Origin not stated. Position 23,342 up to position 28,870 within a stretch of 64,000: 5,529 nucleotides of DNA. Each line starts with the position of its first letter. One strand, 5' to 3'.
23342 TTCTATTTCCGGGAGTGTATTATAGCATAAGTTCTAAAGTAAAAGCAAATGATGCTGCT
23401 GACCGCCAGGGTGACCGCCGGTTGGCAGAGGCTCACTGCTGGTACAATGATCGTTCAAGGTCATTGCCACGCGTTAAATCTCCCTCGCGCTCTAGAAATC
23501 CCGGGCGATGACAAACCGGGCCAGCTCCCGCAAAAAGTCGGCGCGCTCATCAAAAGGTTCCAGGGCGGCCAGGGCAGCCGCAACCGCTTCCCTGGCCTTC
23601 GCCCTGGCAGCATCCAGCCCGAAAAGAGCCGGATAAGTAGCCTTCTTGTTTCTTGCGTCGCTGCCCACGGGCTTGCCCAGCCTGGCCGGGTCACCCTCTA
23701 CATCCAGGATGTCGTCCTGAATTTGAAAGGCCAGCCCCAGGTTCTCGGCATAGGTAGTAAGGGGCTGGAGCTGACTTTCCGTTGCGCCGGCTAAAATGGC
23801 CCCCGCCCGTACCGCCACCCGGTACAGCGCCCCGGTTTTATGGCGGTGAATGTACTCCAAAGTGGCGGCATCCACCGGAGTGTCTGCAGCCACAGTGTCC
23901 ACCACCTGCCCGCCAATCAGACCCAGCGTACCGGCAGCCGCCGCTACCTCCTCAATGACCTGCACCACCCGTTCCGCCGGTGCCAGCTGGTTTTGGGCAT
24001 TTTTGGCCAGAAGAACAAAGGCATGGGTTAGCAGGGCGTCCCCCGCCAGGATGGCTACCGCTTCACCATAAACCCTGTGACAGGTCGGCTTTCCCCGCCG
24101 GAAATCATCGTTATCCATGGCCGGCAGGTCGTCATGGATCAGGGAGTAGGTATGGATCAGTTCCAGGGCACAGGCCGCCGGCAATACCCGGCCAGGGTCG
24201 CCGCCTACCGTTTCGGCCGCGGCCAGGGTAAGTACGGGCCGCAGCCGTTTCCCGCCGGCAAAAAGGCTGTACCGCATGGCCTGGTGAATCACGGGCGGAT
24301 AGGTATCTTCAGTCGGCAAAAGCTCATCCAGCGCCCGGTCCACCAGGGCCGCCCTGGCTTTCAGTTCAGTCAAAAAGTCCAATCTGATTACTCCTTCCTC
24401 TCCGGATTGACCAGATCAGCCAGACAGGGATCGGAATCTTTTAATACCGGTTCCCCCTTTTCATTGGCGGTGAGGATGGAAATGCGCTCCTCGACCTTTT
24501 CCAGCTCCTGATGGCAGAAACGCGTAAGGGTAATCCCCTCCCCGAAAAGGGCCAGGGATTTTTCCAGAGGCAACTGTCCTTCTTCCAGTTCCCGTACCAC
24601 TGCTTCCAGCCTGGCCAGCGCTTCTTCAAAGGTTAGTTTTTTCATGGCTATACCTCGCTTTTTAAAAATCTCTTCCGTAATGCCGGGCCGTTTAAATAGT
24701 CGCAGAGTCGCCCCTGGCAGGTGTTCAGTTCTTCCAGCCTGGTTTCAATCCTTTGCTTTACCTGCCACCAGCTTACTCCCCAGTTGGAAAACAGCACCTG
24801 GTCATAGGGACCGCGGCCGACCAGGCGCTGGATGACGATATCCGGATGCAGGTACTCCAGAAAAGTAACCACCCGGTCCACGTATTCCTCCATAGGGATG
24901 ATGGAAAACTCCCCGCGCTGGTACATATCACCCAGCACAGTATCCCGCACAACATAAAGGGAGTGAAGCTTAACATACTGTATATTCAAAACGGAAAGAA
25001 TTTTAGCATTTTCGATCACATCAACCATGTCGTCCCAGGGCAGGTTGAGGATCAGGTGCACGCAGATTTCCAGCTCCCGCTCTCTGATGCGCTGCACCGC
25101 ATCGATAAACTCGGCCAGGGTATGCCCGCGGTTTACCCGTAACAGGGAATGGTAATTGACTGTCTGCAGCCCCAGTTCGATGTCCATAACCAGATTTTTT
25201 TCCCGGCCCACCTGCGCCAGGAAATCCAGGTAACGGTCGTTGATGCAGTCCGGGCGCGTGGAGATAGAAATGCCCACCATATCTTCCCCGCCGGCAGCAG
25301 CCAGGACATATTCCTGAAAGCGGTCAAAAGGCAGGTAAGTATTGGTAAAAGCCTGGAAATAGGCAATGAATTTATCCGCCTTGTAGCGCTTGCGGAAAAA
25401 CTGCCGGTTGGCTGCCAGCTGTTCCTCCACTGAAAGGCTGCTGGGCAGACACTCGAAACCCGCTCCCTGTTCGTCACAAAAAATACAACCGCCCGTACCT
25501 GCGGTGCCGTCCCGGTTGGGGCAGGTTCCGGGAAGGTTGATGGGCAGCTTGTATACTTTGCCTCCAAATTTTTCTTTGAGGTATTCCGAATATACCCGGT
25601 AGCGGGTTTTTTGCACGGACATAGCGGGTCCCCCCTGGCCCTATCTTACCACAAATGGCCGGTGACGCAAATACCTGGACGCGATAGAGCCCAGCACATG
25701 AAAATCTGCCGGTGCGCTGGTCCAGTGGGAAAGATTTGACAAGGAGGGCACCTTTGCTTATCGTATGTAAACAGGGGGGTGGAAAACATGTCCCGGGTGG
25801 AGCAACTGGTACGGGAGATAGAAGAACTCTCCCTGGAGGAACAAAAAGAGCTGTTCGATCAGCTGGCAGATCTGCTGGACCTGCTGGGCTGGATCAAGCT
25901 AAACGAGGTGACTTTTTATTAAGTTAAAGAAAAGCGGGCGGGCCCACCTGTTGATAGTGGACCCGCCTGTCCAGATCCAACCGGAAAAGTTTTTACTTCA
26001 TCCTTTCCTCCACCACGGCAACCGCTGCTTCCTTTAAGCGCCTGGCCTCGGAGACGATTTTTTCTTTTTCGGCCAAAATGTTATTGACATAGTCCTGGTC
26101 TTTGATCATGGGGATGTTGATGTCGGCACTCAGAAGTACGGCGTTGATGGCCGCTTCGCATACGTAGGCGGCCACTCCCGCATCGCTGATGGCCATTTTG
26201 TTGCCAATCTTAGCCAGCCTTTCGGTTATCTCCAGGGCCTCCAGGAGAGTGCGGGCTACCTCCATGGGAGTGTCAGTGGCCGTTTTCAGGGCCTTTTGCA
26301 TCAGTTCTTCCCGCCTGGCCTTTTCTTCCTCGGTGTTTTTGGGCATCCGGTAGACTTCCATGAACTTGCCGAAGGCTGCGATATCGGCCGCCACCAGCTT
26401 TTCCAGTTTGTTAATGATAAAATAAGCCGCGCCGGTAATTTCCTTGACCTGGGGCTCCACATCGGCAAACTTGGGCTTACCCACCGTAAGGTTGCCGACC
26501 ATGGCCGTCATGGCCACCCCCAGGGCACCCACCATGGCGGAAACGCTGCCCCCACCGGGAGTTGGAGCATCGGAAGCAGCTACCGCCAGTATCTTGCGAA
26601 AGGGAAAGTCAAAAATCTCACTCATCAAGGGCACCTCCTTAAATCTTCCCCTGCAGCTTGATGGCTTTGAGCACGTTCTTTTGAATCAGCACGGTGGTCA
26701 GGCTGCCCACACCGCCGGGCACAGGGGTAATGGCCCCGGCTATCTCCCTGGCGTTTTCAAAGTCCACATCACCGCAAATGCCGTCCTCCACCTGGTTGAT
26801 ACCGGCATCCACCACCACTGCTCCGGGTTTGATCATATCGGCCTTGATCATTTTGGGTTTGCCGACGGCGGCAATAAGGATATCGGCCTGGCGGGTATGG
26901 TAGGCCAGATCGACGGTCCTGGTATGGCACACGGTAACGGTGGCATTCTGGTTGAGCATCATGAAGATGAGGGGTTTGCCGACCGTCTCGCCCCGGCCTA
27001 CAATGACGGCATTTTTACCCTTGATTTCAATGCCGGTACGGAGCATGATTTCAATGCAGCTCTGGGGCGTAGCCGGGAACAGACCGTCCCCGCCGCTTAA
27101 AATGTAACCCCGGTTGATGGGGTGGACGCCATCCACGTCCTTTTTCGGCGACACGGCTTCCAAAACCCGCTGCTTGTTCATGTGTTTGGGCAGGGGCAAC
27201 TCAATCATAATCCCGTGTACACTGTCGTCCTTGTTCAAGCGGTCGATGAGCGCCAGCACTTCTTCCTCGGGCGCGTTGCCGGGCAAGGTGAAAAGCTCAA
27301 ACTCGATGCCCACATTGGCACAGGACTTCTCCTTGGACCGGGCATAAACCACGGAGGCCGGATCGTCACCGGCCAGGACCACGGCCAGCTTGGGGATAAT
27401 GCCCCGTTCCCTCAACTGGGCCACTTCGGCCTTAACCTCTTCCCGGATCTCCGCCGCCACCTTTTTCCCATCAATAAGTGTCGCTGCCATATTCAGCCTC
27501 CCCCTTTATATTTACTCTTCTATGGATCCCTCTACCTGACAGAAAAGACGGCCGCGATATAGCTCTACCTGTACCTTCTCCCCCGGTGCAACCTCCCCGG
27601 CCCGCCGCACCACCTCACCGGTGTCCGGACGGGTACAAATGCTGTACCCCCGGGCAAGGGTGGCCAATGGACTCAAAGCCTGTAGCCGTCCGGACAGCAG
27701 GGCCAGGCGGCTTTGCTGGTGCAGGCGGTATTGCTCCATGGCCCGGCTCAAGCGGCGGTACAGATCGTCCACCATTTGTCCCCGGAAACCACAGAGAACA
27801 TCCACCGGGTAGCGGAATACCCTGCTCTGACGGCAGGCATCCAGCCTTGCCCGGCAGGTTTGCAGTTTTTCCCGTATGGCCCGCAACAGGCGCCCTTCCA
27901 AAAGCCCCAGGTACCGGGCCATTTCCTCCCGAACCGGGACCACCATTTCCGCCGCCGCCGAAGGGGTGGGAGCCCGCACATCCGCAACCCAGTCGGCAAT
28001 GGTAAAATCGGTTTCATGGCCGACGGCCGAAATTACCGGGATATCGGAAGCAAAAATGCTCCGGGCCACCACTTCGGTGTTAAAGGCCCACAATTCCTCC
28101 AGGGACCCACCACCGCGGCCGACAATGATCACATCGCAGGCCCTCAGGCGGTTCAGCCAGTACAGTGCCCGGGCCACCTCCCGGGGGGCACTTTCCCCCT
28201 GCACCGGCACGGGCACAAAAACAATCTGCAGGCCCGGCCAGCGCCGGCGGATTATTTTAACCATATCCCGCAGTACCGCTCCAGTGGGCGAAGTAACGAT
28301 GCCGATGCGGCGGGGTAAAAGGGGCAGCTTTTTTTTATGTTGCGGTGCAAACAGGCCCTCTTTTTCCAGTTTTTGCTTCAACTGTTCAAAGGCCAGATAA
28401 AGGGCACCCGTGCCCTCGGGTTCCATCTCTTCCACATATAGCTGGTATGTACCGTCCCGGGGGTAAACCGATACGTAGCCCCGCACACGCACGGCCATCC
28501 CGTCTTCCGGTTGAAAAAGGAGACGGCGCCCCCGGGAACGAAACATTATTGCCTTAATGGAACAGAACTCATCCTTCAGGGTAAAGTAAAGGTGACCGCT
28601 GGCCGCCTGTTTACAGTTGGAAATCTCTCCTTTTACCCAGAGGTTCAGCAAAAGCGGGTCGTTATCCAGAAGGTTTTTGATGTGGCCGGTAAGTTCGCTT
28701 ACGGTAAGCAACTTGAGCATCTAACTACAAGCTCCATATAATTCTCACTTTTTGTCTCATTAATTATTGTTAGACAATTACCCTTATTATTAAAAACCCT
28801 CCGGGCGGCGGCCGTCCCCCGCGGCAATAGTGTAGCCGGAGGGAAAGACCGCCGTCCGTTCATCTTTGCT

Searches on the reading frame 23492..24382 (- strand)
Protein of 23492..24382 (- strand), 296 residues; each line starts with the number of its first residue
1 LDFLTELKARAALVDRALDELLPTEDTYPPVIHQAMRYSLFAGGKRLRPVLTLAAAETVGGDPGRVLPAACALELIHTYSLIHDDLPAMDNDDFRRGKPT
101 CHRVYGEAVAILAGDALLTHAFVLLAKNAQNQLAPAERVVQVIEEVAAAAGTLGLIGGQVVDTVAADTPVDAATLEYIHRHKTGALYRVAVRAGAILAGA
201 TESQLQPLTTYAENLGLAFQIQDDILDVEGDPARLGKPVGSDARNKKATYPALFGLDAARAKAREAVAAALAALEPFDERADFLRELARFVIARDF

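Call 6: search_protein_families(library=pfam, proteins=[window:23492-24382:-])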
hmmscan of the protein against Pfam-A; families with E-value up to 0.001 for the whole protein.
window:23492-24382:- (296 aa): 1 family
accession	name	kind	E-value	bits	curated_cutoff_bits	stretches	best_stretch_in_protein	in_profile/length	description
PF00348.22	polyprenyl_synt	-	1.3e-63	215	27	1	30-272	2-235/251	Polyprenyl synthetase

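Call 7: search_protein_families(library=ncbifam, proteins=[window:23492-24382:-])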
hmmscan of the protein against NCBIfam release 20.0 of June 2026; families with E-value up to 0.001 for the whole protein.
window:23492-24382:- (296 aa): 16 families
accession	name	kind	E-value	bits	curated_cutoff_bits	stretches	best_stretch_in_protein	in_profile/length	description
NF045485.1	FPPsyn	subfamily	4.2e-117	390.4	275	1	9-295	3-287/288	farnesyl diphosphate synthase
NF045685.1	GGPPSynCrtE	equivalog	2.7e-108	361.5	460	1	3-295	3-292/293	geranylgeranyl diphosphate synthase CrtE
NF007877.0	PRK10581.1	equivalog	3e-84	282.7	321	1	1-295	1-298/299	(2E,6E)-farnesyl diphosphate synthase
NF041169.1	f2_encap_cargo4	exception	2.4e-67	227.6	450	1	42-279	48-275/334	family 2 encapsulin nanocompartment cargo protein polyprenyl transferase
NF040698.1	IdsA_Meth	equivalog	6.1e-67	226.2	468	1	2-272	2-266/328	short chain isoprenyl diphosphate synthase IdsA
NF041003.1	GGPP_syn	equivalog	2.2e-52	178.1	500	1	30-275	26-266/326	geranylgeranyl diphosphate synthase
NF040789.2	gerfarn_diphsyn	equivalog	1.4e-41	142.9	560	1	7-250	11-261/345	geranylfarnesyl diphosphate synthase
NF045549.1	GGPPsyn_IdsB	equivalog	1.4e-40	139.4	475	1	43-265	64-278/346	geranylgeranyl diphosphate synthase IdsB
TIGR02748.1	GerC3_HepT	equivalog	2e-38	132.3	456.55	1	12-264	14-251/319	heptaprenyl diphosphate synthase component II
NF008140.0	PRK10888.1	equivalog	1.8e-35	122.8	412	1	31-267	31-255/323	octaprenyl diphosphate synthase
TIGR02749.1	prenyl_cyano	equivalog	2.1e-35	122.3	383.2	1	26-259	26-250/322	solanesyl diphosphate synthase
NF045628.1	HxpDPsynlarge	equivalog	1.1e-34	119.8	500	1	13-275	7-249/311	hexaprenyl-diphosphate synthase large subunit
NF042417.1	NPPPS_Mycobact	equivalog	1.5e-34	119.5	600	1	14-263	29-263/335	nonaprenyl/(2E,6E)-farnesyl/geranylgeranyl diphosphat synthase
NF042416.1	GFPPS_Mycobact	equivalog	9.7e-24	84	600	1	31-271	30-280/350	bifunctional (2E,6E)-farnesyl/geranyl diphosphate synthase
NF040627.1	GFPS_Meth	equivalog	2.2e-22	79.9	600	1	40-228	36-210/285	geranylfarnesyl diphosphate synthase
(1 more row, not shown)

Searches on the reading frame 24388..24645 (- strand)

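Call 6: search_protein_families(library=pfam, proteins=[window:24388-24645:-])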
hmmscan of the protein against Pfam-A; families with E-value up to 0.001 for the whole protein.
window:24388-24645:- (85 aa): 1 family
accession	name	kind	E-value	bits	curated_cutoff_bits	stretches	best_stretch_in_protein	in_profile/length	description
PF02609.21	Exonuc_VII_S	-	4.6e-20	71.8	24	1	6-56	1-51/52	Exonuclease VII small subunit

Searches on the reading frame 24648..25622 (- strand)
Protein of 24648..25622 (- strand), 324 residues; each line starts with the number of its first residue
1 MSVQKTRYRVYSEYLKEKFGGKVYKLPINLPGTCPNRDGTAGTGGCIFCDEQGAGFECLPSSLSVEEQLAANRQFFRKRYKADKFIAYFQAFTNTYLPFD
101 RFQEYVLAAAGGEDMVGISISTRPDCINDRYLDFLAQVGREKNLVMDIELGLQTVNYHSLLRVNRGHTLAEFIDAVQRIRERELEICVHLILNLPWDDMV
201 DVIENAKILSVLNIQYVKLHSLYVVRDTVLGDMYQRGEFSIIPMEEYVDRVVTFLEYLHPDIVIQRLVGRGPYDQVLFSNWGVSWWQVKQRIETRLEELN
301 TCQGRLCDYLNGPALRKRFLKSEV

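Call 6: search_protein_families(library=pfam, proteins=[window:24648-25622:-])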
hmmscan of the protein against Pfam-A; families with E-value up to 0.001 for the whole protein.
window:24648-25622:- (324 aa): 2 families
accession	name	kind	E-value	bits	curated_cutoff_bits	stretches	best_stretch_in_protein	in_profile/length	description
PF16199.10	Radical_SAM_C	-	1.3e-28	99.4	31.9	1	214-298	1-85/85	Radical_SAM C-terminal domain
PF04055.27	Radical_SAM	-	2.2e-12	47.9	29.5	1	43-203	8-163/166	Radical SAM superfamily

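Call 7: search_protein_families(library=ncbifam, proteins=[window:24648-25622:-])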
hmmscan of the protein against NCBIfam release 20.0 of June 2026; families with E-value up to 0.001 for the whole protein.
window:24648-25622:- (324 aa): 10 families
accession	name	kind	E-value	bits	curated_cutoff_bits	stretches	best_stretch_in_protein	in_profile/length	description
TIGR01212.1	TIGR01212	equivalog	3.4e-93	312.1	180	1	7-306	1-299/302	tRNA modification radical SAM protein MnmL/YtqA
TIGR01211.1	ELP3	subfamily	1.5e-18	66.6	350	1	112-298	189-370/522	tRNA uridine(34) 5-carboxymethylaminomethyl modification radical SAM/GNAT enzyme Elp3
TIGR00539.1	hemN_rel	equivalog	4.1e-09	36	205.4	1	112-237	83-204/361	radical SAM family heme chaperone HemW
TIGR04013.1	B12_SAM_MJ_1487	hypoth_equivalog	9.3e-09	34.6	251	1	122-222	247-345/382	TIGR04013 family B12-binding domain/radical SAM domain-containing protein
NF006064.0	PRK08207.2-2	equivalog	2.5e-06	26.8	504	1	123-227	244-343/465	coproporphyrinogen III oxidase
TIGR03994.1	rSAM_HemZ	equivalog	3.7e-06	26.3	321.4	1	122-234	180-288/401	coproporphyrinogen dehydrogenase HemZ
NF004567.0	PRK05904.1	equivalog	5.6e-06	25.8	355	1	118-230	92-200/353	coproporphyrinogen III oxidase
NF006065.0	PRK08207.2-4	equivalog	1.4e-05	24.3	922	1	121-239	266-383/484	coproporphyrinogen III oxidase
TIGR01210.1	TIGR01210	equivalog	4e-05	23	212.15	1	114-239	102-227/313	archaeosine biosynthesis radical SAM protein RaSEA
NF006060.0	PRK08207.1-3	equivalog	5.9e-05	22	653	1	123-231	249-353/477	coproporphyrinogen III oxidase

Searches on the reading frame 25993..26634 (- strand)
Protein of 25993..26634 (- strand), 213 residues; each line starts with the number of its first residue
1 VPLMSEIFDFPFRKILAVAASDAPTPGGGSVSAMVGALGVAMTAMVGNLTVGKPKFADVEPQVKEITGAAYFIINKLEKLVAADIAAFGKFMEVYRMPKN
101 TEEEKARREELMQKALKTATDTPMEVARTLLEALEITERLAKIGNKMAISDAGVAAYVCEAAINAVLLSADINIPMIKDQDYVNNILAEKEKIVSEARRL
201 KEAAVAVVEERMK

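Call 7: search_protein_families(library=ncbifam, proteins=[window:25993-26634:-])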
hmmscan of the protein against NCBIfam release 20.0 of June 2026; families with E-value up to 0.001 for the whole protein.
window:25993-26634:- (213 aa): 1 family
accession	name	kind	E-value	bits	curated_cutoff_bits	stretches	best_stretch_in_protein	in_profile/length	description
NF045657.1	MthfCyhylaseFchA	equivalog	1.3e-55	188.1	275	1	11-211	6-206/207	methenyltetrahydrofolate cyclohydrolase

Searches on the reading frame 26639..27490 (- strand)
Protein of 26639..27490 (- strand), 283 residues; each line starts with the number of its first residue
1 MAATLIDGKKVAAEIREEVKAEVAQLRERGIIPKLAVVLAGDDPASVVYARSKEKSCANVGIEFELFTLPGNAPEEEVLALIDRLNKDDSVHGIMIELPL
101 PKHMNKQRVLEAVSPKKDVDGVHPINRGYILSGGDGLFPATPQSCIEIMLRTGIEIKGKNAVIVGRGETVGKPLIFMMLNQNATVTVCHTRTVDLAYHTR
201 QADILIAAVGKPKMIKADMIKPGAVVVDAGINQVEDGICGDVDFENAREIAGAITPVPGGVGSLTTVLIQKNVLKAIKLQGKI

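Call 7: search_protein_families(library=ncbifam, proteins=[window:26639-27490:-])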
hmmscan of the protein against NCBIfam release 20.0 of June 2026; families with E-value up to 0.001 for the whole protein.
window:26639-27490:- (283 aa): 31 families (the best 25 are shown)
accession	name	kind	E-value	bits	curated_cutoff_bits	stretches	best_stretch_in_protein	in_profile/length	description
NF010786.0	PRK14189.1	subfamily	3.9e-103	344.5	421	1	1-277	1-278/285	bifunctional methylenetetrahydrofolate dehydrogenase/methenyltetrahydrofolate cyclohydrolase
NF010787.0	PRK14191.1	equivalog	1.9e-101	339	423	1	4-280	2-280/285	bifunctional methylenetetrahydrofolate dehydrogenase/methenyltetrahydrofolate cyclohydrolase FolD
NF010773.0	PRK14176.1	equivalog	2.5e-97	325.7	437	1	4-277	9-283/287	bifunctional 5,10-methylene-tetrahydrofolate dehydrogenase/ 5,10-methylene-tetrahydrofolate cyclohydrolase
NF010785.0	PRK14188.1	subfamily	5.4e-97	324.3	396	1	2-278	2-287/297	bifunctional methylenetetrahydrofolate dehydrogenase/methenyltetrahydrofolate cyclohydrolase FolD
NF010781.0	PRK14184.1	equivalog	9.6e-97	323.5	438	1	4-278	2-281/286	bifunctional 5,10-methylene-tetrahydrofolate dehydrogenase/ 5,10-methylene-tetrahydrofolate cyclohydrolase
NF008058.0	PRK10792.1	equivalog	4.4e-93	311.4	355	1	1-278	1-280/285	bifunctional methylenetetrahydrofolate dehydrogenase/methenyltetrahydrofolate cyclohydrolase FolD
NF010776.0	PRK14179.1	equivalog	3.2e-91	305.4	445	1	3-277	2-278/284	bifunctional methylenetetrahydrofolate dehydrogenase/methenyltetrahydrofolate cyclohydrolase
NF010783.0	PRK14186.1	equivalog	2.9e-90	302.4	333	1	3-277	2-282/297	bifunctional methylenetetrahydrofolate dehydrogenase/methenyltetrahydrofolate cyclohydrolase FolD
NF010790.0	PRK14194.1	equivalog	5.1e-90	301.7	508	1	1-281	2-286/301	bifunctional methylenetetrahydrofolate dehydrogenase/methenyltetrahydrofolate cyclohydrolase FolD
NF010770.0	PRK14173.1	equivalog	3.6e-89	298.8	411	1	1-280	1-281/287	bifunctional 5,10-methylene-tetrahydrofolate dehydrogenase/ 5,10-methylene-tetrahydrofolate cyclohydrolase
NF010775.0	PRK14178.1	equivalog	4.9e-89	298.3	465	1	5-280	2-274/279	bifunctional methylenetetrahydrofolate dehydrogenase/methenyltetrahydrofolate cyclohydrolase FolD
NF010780.0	PRK14183.1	equivalog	5.2e-89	298.3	480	1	4-279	2-279/283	bifunctional 5,10-methylene-tetrahydrofolate dehydrogenase/ 5,10-methylene-tetrahydrofolate cyclohydrolase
NF010789.1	PRK14193.1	equivalog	2.8e-88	295.8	401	1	3-276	2-277/281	bifunctional methylenetetrahydrofolate dehydrogenase/methenyltetrahydrofolate cyclohydrolase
NF010763.0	PRK14166.1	equivalog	2.9e-88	295.6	501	1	4-278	2-278/282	bifunctional 5,10-methylene-tetrahydrofolate dehydrogenase/ 5,10-methylene-tetrahydrofolate cyclohydrolase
NF010769.0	PRK14172.1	equivalog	5.1e-87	291.6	392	1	4-278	3-278/278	bifunctional 5,10-methylene-tetrahydrofolate dehydrogenase/ 5,10-methylene-tetrahydrofolate cyclohydrolase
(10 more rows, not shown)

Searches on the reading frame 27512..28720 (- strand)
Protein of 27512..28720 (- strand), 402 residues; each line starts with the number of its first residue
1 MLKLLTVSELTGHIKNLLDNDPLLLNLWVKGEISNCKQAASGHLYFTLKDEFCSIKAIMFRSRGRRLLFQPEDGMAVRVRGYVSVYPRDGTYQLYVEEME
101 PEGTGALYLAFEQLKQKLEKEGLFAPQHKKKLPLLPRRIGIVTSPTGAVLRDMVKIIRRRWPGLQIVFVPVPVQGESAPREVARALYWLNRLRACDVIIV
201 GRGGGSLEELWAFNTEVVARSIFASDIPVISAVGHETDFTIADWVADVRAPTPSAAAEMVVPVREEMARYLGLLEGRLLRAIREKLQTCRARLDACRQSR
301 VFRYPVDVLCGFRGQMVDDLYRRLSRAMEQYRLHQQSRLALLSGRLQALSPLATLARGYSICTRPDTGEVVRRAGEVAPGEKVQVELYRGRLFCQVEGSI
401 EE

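Call 7: search_protein_families(library=ncbifam, proteins=[window:27512-28720:-])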
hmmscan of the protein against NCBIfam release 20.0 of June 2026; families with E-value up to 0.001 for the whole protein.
window:27512-28720:- (402 aa): 1 family
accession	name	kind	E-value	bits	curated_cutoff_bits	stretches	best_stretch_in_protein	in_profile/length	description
TIGR00237.1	xseA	equivalog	7.6e-147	489.5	180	1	6-397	1-389/389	exodeoxyribonuclease VII large subunit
